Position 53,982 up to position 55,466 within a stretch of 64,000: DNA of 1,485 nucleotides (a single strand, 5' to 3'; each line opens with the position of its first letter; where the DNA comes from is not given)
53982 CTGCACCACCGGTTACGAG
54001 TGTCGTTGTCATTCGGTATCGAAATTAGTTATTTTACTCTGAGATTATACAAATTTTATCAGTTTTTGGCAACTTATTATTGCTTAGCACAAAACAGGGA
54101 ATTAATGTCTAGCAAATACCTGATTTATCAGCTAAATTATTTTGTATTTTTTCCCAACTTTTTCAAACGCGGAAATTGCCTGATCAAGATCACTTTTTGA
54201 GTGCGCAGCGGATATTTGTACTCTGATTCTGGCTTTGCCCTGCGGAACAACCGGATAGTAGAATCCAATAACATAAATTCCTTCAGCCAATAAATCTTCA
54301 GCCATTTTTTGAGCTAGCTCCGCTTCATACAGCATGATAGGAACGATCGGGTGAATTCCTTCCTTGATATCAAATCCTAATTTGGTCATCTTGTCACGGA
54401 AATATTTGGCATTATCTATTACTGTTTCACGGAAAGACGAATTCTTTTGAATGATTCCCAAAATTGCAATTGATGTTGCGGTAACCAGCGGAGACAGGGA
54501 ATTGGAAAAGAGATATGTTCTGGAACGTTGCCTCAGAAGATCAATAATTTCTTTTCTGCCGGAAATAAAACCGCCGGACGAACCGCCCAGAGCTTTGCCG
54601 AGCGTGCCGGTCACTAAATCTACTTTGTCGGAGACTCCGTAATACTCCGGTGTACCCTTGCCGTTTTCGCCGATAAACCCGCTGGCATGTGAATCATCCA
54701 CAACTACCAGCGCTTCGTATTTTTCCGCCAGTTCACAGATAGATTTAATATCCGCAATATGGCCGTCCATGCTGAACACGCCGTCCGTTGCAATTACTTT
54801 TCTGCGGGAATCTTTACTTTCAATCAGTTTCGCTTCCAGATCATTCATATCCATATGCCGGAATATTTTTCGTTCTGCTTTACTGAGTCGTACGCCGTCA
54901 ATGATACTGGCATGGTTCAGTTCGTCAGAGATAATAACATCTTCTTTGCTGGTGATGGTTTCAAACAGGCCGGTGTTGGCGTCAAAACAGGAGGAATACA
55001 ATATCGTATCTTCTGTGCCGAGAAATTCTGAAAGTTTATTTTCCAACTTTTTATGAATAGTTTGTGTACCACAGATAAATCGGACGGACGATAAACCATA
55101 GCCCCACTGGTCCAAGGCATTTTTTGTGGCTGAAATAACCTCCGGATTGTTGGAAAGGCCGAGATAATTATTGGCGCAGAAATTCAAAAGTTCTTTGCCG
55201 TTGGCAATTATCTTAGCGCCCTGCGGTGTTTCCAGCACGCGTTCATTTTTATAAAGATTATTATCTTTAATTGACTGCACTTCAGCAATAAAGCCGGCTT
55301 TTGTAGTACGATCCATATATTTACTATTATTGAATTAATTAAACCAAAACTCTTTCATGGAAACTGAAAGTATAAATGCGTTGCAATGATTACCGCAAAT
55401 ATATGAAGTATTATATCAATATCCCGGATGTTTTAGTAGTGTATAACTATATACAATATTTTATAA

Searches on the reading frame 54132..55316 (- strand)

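Call 54: search_protein_families(library=pfam, proteins=[window:54132-55316:-], max_evalue=0.00001)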
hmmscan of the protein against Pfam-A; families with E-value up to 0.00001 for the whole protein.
window:54132-55316:- (394 aa): 4 families
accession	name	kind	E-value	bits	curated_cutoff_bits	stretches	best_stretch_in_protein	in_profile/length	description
PF00155.27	Aminotran_1_2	-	1.1e-64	219.4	19.7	1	42-383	2-360/361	Aminotransferase class I and II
PF00464.25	SHMT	-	1.7e-07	30.7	27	1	154-342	155-350/399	Serine hydroxymethyltransferase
PF01212.27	Beta_elim_lyase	-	6.4e-06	26.1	27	1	88-342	34-261/288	Beta-eliminating lyase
PF01053.26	Cys_Met_Meta_PP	-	8.9e-06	24.9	27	0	88-215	54-181/381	Cys/Met metabolism PLP-dependent enzyme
